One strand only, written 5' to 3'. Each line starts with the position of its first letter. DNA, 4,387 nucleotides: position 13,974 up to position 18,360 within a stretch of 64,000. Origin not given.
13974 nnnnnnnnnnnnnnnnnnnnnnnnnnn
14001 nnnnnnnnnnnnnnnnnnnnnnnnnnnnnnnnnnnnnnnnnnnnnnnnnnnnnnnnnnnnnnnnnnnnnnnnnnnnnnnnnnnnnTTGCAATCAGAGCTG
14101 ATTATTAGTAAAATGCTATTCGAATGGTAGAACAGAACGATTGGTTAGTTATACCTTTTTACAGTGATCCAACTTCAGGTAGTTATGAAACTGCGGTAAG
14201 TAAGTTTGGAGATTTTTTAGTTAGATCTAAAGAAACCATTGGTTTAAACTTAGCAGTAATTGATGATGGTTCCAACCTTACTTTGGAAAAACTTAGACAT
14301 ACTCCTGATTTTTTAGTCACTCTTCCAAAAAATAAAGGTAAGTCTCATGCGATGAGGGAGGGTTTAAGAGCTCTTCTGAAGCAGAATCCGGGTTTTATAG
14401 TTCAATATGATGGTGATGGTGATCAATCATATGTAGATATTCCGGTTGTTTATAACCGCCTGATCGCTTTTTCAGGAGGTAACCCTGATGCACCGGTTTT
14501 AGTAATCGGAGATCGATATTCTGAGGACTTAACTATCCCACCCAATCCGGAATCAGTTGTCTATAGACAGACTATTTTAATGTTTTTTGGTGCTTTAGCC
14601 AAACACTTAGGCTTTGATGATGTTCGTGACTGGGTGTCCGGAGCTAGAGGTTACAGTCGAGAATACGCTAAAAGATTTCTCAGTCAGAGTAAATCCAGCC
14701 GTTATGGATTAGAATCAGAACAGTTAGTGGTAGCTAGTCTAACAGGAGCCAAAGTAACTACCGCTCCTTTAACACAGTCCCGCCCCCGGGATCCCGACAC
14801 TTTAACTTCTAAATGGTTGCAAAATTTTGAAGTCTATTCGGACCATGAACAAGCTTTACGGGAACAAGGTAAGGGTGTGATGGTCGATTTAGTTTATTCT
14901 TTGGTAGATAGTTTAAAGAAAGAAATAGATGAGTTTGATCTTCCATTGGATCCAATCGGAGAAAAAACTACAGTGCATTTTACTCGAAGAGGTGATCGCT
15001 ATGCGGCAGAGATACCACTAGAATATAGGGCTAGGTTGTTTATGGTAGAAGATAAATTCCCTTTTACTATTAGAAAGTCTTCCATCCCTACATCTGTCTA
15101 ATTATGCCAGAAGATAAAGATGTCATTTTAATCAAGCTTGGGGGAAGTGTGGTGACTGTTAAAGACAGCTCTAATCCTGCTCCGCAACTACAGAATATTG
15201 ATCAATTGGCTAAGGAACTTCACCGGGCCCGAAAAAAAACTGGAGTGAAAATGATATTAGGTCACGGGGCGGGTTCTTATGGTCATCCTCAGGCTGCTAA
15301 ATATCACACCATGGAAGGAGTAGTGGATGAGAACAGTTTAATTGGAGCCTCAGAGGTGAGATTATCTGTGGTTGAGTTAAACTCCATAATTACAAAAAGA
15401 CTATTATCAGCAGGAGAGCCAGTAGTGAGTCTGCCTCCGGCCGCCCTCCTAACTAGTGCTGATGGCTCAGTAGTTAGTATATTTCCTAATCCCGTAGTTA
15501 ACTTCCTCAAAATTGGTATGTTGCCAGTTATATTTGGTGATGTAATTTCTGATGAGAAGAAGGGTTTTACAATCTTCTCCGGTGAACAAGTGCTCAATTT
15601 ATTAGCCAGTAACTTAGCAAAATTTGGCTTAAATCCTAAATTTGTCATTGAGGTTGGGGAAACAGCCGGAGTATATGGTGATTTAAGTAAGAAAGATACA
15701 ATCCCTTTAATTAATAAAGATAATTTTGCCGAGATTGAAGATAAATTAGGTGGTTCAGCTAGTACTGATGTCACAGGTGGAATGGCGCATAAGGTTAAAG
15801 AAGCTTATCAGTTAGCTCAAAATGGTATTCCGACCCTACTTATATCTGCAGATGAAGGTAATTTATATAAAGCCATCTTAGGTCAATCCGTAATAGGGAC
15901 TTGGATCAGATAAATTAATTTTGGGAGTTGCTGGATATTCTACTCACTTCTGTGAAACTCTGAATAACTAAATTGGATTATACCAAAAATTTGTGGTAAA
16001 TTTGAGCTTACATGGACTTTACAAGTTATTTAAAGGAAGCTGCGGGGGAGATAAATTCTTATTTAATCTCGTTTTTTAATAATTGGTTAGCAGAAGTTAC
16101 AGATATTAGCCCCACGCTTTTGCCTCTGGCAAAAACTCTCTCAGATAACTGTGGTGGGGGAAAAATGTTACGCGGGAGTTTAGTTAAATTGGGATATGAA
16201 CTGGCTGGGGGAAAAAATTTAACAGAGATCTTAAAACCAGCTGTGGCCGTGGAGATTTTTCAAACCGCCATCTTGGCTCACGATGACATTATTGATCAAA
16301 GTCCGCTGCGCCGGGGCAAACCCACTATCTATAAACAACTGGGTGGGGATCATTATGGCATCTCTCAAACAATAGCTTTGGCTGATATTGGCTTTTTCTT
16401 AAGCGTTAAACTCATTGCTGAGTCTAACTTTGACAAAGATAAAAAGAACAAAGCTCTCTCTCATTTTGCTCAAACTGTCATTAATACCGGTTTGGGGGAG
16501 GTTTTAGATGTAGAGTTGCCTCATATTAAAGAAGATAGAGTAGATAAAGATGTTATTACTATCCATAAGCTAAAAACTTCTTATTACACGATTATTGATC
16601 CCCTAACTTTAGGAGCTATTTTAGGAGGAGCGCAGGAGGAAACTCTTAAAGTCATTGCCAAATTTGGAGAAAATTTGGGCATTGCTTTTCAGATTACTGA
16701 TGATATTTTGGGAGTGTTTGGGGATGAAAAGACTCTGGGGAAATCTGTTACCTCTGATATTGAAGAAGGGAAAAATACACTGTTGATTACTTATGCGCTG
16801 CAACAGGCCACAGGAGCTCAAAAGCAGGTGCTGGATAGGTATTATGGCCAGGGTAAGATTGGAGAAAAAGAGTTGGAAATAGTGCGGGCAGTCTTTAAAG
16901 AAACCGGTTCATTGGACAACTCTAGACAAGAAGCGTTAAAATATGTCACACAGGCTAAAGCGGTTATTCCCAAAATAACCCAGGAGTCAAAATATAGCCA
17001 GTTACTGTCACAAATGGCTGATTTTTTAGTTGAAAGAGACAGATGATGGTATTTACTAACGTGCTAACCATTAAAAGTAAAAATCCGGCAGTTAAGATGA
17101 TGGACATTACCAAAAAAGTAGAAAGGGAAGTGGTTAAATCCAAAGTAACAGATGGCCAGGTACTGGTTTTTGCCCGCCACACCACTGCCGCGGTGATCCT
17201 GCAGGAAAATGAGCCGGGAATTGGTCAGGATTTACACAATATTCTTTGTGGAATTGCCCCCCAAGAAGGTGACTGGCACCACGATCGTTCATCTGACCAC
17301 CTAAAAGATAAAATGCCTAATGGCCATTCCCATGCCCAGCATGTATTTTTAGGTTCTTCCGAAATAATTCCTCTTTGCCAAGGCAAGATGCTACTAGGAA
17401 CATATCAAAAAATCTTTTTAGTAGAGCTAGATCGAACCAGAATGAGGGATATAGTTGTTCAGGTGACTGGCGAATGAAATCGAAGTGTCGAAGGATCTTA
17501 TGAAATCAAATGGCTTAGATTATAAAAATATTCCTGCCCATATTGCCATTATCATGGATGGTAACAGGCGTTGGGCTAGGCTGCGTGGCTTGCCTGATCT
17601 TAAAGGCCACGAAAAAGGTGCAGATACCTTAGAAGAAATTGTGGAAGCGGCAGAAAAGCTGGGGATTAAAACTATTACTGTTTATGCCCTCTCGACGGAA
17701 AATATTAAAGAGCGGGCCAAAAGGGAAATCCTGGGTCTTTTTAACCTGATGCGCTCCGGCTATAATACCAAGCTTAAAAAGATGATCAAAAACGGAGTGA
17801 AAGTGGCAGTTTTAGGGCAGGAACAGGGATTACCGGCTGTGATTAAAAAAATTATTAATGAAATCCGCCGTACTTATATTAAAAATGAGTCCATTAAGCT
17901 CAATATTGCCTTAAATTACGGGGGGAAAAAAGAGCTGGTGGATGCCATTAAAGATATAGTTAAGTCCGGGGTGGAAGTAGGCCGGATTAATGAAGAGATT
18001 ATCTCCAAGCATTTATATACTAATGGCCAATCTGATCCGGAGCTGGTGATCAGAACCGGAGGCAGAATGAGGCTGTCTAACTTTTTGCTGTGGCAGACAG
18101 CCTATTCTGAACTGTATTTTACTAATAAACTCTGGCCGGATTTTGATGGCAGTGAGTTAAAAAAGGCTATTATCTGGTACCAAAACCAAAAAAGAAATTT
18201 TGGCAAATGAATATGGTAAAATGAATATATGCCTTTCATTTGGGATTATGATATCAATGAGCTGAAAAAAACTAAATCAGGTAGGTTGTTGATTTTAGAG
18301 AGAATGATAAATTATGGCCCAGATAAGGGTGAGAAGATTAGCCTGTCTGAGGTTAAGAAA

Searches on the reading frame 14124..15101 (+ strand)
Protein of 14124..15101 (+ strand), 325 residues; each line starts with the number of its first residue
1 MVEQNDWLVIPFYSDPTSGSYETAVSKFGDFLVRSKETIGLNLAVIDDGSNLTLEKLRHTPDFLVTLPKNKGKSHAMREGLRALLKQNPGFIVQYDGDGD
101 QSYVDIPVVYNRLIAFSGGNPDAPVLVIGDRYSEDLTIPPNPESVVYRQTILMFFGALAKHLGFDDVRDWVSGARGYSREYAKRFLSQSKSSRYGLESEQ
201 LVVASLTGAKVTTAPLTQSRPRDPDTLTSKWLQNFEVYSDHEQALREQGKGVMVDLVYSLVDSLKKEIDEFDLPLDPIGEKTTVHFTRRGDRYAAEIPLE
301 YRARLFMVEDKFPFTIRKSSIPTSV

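Call 3: search_protein_families(library=pfam, proteins=[window:14124-15101:+], max_evalue=0.01)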
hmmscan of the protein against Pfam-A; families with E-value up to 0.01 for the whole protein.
window:14124-15101:+ (325 aa): 0 families

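Call 4: search_protein_families(library=ncbifam, proteins=[window:14124-15101:+], max_evalue=0.01)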
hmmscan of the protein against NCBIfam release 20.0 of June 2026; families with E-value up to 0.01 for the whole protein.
window:14124-15101:+ (325 aa): 1 family
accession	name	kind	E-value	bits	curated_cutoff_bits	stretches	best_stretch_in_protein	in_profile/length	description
NF058614.1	PPMAGASynPpgS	equivalog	0.0001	21.8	370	1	7-182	3-162/226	polyprenyl-phospho-N-acetylgalactosaminyl synthase PpgS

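Call 60: search_solved_structures(query=window:14124-15101:+, max_evalue=1)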
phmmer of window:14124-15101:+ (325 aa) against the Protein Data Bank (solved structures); distinct sequences matched with E-value up to 1: 0.

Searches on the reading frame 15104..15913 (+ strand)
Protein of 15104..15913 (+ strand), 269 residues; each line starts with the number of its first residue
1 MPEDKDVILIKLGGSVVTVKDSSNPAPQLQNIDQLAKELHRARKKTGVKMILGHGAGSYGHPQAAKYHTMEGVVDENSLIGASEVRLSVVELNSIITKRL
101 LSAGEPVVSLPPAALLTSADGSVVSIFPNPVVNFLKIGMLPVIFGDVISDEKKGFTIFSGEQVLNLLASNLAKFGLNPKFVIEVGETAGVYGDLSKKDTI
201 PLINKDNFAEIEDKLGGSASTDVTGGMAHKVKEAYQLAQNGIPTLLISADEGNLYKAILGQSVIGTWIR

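Call 3: search_protein_families(library=pfam, proteins=[window:15104-15913:+], max_evalue=0.01)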
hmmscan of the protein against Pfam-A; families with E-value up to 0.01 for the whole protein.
window:15104-15913:+ (269 aa): 1 family
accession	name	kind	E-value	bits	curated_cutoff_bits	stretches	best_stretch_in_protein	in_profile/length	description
PF00696.33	AA_kinase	-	2e-26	93.6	24.9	1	7-247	2-233/234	Amino acid kinase family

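Call 4: search_protein_families(library=ncbifam, proteins=[window:15104-15913:+], max_evalue=0.01)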
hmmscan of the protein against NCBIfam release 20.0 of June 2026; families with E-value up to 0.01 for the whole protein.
window:15104-15913:+ (269 aa): 6 families
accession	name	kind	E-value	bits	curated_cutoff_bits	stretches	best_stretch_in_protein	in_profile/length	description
NF040647.1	IPPK_Arch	equivalog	1.9e-54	184.7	120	1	8-268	1-259/259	isopentenyl phosphate kinase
NF000122.1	485965_fosC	equivalog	1.1e-10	41.9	350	1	92-247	9-157/182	fosfomycin resistance kinase FosC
NF000338.1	fomA_AB016934.1.gene6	equivalog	1.1e-10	41.1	550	1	6-253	4-239/266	fosfomycin resistance kinase FomA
TIGR01027.1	proB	equivalog_domain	3.3e-05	23.2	186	1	211-266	194-249/363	glutamate 5-kinase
TIGR00761.1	argB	equivalog_domain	3.8e-05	23.3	151.3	1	121-244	118-228/231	acetylglutamate kinase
TIGR01092.1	P5CS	equivalog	0.002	16.4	796.75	0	131-267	134-272/715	delta l-pyrroline-5-carboxylate synthetase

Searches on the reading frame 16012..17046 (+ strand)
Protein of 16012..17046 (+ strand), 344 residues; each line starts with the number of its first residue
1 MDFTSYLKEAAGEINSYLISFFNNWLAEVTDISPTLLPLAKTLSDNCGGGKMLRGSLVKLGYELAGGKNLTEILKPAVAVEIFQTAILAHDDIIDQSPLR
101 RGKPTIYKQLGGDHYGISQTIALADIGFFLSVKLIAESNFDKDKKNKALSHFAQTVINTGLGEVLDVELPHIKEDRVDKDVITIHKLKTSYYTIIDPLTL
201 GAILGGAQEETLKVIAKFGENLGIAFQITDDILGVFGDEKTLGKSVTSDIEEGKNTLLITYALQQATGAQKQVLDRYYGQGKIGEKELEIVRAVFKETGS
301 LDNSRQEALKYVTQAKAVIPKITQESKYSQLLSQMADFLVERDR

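Call 3: search_protein_families(library=pfam, proteins=[window:16012-17046:+], max_evalue=0.01)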
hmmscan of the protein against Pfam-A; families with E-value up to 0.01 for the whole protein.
window:16012-17046:+ (344 aa): 1 family
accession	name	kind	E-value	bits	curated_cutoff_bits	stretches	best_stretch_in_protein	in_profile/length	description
PF00348.22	polyprenyl_synt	-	5.3e-58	196.6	27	1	40-288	5-244/251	Polyprenyl synthetase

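Call 4: search_protein_families(library=ncbifam, proteins=[window:16012-17046:+], max_evalue=0.01)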
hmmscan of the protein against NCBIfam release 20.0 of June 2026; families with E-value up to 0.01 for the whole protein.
window:16012-17046:+ (344 aa): 16 families
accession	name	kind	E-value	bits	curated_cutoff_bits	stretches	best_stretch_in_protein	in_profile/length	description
NF041169.1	f2_encap_cargo4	exception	4.9e-61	206.8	450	1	47-344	47-334/334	family 2 encapsulin nanocompartment cargo protein polyprenyl transferase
NF040698.1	IdsA_Meth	equivalog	1.3e-51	175.8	468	1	31-343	24-327/328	short chain isoprenyl diphosphate synthase IdsA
NF041003.1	GGPP_syn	equivalog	9.6e-51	172.8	500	1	4-343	3-325/326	geranylgeranyl diphosphate synthase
NF040789.2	gerfarn_diphsyn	equivalog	2.3e-36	125.7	560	1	71-343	82-344/345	geranylfarnesyl diphosphate synthase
NF042416.1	GFPPS_Mycobact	equivalog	2.3e-35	122.2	600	1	14-342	5-348/350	bifunctional (2E,6E)-farnesyl/geranyl diphosphate synthase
NF045485.1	FPPsyn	subfamily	3e-34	118.5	275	1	48-272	35-257/288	farnesyl diphosphate synthase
TIGR02748.1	GerC3_HepT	equivalog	3.3e-34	118.4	456.55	1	48-342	41-317/319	heptaprenyl diphosphate synthase component II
NF045549.1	GGPPsyn_IdsB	equivalog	3.3e-32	111.9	475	1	47-343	62-345/346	geranylgeranyl diphosphate synthase IdsB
NF008140.0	PRK10888.1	equivalog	1.1e-28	100.5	412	1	48-344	42-323/323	octaprenyl diphosphate synthase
NF045628.1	HxpDPsynlarge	equivalog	3.2e-27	95.4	500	1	48-335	33-302/311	hexaprenyl-diphosphate synthase large subunit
NF045685.1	GGPPSynCrtE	equivalog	3.7e-27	95.1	460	1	48-273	40-263/293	geranylgeranyl diphosphate synthase CrtE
TIGR02749.1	prenyl_cyano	equivalog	5.8e-26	91.3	383.2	1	34-342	30-320/322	solanesyl diphosphate synthase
NF007877.0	PRK10581.1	equivalog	4.6e-24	85.1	321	1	2-273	2-266/299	(2E,6E)-farnesyl diphosphate synthase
NF040627.1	GFPS_Meth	equivalog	1.1e-19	71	600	1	41-236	30-211/285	geranylfarnesyl diphosphate synthase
NF042417.1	NPPPS_Mycobact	equivalog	2.4e-18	66.2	600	1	48-342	54-333/335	nonaprenyl/(2E,6E)-farnesyl/geranylgeranyl diphosphat synthase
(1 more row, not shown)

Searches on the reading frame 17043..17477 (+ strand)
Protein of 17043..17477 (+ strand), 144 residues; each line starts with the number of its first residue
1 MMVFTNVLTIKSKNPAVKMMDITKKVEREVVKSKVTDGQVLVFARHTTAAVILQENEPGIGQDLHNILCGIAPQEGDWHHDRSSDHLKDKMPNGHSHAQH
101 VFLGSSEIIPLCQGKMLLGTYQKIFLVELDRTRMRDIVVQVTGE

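Call 3: search_protein_families(library=pfam, proteins=[window:17043-17477:+], max_evalue=0.01)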
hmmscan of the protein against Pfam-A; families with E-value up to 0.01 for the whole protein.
window:17043-17477:+ (144 aa): 1 family
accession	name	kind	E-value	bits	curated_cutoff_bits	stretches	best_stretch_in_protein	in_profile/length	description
PF01894.22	UPF0047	-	5.6e-33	114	27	1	21-141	1-117/117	Uncharacterised protein family UPF0047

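Call 4: search_protein_families(library=ncbifam, proteins=[window:17043-17477:+], max_evalue=0.01)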
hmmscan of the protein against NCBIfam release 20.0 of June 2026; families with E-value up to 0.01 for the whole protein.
window:17043-17477:+ (144 aa): 1 family
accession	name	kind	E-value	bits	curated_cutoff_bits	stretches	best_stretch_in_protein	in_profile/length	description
TIGR00149.1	TIGR00149_YjbQ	hypoth_equivalog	1.6e-31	108.7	67.75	1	15-144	9-132/132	secondary thiamine-phosphate synthase enzyme YjbQ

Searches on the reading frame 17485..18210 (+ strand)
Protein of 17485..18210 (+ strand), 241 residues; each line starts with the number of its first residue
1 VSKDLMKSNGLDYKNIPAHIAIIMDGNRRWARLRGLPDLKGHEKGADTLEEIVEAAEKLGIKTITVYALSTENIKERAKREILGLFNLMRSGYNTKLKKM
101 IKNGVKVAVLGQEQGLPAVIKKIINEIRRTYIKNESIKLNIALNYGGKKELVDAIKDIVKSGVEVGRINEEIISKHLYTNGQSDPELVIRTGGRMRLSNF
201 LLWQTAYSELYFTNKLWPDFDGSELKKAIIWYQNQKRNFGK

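Call 3: search_protein_families(library=pfam, proteins=[window:17485-18210:+], max_evalue=0.01)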
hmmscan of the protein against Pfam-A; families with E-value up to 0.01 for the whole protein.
window:17485-18210:+ (241 aa): 2 families
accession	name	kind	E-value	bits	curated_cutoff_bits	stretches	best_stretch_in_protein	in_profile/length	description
PF01255.24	Prenyltransf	-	3.3e-76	256.1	27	1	23-240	1-219/219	Putative undecaprenyl diphosphate synthase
PF00478.31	IMPDH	-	0.0004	19.9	25.6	1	76-168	88-179/345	IMP dehydrogenase / GMP reductase domain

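Call 4: search_protein_families(library=ncbifam, proteins=[window:17485-18210:+], max_evalue=0.01)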
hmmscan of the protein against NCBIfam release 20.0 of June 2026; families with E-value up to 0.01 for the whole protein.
window:17485-18210:+ (241 aa): 17 families
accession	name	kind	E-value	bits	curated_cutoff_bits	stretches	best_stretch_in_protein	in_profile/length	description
NF011405.0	PRK14830.1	equivalog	4.6e-81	272.1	304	1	6-241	12-250/251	undecaprenyl pyrophosphate synthase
NF011406.0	PRK14831.1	subfamily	1.7e-76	256.8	375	1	8-241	15-251/256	undecaprenyl pyrophosphate synthase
TIGR00055.1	uppS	equivalog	5.2e-70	235.4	109.55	1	16-240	1-228/228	polyprenyl diphosphate synthase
NF011408.0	PRK14834.1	equivalog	3.2e-69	233.2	348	1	9-240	10-244/252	isoprenyl transferase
NF011411.0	PRK14838.1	equivalog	2.7e-66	223.4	417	1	9-241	5-238/244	isoprenyl transferase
NF011413.0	PRK14840.1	equivalog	6.7e-65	219.2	410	1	8-241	10-250/250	isoprenyl transferase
NF011407.0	PRK14833.1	equivalog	3.7e-62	210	325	1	14-241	2-231/233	di-trans,poly-cis-decaprenylcistransferase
NF011414.0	PRK14841.1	equivalog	3.3e-61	206.9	401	1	15-240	2-228/233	isoprenyl transferase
NF011403.0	PRK14828.1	equivalog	2.4e-59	200.8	348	1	10-241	22-258/258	isoprenyl transferase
NF011412.0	PRK14839.1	equivalog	4.9e-58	196.3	334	1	18-240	11-227/240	di-trans,poly-cis-decaprenylcistransferase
NF011410.0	PRK14837.1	equivalog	5.3e-57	193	342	1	14-241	4-230/230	undecaprenyl pyrophosphate synthase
NF011409.0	PRK14835.1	equivalog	8.6e-57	192.6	425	1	15-241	44-279/279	isoprenyl transferase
NF011415.0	PRK14842.1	equivalog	9.8e-55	185.6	360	1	13-240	5-236/241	isoprenyl transferase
NF011404.0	PRK14829.1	equivalog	1e-54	185.6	372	1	11-241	25-258/260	isoprenyl transferase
NF007596.1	PRK10240.1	equivalog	1.9e-49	168.3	418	1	17-240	16-242/251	(2E,6E)-farnesyl-diphosphate-specific ditrans,polycis-undecaprenyl-diphosphate synthase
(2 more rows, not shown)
